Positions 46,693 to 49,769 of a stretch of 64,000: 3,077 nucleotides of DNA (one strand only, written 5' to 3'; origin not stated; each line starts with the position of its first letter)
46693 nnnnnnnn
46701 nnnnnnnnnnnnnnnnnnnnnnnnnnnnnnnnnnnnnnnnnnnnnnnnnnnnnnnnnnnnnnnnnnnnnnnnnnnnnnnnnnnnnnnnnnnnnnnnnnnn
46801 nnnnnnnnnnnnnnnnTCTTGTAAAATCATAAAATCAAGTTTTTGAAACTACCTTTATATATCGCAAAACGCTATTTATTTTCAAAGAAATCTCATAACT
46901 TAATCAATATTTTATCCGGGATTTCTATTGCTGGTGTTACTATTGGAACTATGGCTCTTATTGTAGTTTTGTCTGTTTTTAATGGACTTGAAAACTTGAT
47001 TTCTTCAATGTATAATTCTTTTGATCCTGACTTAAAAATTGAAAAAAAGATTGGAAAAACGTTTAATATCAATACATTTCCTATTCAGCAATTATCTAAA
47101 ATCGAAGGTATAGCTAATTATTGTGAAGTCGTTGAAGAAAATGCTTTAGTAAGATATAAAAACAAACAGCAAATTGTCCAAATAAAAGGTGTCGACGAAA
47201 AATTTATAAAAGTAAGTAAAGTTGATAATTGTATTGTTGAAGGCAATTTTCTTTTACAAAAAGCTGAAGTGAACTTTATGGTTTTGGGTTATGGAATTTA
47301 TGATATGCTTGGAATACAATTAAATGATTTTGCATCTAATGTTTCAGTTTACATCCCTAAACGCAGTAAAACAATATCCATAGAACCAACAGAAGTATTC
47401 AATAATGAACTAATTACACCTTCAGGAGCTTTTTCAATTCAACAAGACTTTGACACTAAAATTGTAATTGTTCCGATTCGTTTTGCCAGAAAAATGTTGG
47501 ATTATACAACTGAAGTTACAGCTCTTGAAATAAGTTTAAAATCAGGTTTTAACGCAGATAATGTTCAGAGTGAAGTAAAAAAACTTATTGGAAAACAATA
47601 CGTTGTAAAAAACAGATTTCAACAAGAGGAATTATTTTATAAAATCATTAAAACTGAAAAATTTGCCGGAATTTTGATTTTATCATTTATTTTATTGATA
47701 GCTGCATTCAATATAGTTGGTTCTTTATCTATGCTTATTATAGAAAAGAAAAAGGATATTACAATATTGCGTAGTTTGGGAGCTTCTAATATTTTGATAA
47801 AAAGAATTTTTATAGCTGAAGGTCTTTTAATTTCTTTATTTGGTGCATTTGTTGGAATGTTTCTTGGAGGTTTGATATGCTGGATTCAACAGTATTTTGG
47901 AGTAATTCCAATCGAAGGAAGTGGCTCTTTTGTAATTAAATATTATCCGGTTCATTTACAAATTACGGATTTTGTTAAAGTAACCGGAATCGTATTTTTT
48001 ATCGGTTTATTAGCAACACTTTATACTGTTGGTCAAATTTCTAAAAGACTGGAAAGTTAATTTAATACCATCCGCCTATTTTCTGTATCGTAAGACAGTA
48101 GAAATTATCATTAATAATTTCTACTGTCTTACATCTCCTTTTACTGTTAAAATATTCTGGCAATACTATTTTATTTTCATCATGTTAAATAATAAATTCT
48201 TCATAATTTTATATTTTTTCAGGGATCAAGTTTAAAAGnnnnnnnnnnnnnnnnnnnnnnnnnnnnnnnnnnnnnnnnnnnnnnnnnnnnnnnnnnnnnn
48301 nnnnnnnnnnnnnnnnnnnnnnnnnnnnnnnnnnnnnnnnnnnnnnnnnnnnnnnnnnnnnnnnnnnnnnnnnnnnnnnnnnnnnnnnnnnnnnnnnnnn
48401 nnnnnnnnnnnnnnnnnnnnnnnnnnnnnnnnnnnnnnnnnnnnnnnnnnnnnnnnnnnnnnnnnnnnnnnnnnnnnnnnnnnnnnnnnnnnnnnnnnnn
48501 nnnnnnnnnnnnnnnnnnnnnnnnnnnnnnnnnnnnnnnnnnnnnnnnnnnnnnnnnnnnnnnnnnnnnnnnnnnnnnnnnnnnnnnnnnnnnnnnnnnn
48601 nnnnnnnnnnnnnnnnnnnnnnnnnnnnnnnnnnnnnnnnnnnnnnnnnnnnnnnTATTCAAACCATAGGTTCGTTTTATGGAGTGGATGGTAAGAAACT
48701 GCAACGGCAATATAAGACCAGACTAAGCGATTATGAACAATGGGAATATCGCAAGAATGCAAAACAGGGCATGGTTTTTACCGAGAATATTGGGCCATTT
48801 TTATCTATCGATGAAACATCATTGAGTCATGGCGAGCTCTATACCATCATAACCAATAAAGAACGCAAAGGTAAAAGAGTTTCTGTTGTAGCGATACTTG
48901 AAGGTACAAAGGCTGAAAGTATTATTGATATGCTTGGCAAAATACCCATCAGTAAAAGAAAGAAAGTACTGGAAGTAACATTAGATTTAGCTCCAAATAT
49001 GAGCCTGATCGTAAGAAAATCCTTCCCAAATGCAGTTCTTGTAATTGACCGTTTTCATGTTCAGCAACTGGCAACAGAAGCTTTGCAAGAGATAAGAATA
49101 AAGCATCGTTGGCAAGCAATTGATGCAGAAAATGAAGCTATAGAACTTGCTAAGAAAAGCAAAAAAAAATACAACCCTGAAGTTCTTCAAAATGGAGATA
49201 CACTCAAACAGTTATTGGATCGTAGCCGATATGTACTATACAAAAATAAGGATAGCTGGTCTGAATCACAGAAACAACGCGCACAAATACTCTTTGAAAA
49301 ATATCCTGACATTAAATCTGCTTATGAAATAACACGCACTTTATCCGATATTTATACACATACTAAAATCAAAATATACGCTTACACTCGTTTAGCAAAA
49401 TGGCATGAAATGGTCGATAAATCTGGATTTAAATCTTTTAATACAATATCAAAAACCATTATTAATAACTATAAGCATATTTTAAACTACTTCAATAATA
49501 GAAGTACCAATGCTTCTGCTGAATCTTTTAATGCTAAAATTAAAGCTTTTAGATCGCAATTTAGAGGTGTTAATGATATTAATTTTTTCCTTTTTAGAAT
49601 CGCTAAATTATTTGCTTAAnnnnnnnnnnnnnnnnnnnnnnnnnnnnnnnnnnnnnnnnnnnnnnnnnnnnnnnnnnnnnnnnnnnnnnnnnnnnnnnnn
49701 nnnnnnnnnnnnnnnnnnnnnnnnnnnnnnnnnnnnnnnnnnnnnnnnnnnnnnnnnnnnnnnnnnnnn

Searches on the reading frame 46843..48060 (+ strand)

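Call 67: search_protein_families(library=pfam, proteins=[window:46843-48060:+], max_evalue=0.00001)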
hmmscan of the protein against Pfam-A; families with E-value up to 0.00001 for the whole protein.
window:46843-48060:+ (405 aa): 2 families
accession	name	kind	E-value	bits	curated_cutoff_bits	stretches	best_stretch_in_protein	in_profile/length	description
PF12704.14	MacB_PCD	-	3.4e-13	50.8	27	1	25-247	1-206/207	MacB-like periplasmic core domain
PF02687.27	FtsX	-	6.4e-12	46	25.5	1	278-401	2-117/120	FtsX-like permease C-terminal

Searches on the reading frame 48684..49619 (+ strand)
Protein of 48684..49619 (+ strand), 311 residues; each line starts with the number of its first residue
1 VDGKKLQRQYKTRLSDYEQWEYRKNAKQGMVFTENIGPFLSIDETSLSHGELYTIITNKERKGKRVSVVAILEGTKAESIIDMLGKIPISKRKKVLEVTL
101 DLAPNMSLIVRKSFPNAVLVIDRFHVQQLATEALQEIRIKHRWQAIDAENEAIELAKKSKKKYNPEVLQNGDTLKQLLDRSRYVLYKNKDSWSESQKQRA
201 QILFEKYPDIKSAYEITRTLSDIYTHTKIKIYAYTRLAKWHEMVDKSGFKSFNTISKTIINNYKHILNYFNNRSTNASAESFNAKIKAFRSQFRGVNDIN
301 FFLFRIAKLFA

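Call 67: search_protein_families(library=pfam, proteins=[window:48684-49619:+], max_evalue=0.00001)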
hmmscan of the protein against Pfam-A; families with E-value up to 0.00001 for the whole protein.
window:48684-49619:+ (311 aa): 1 family
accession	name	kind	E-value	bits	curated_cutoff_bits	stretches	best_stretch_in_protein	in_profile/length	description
PF01610.23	DDE_Tnp_ISL3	-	2.7e-53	181.7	23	1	40-306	1-240/240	Transposase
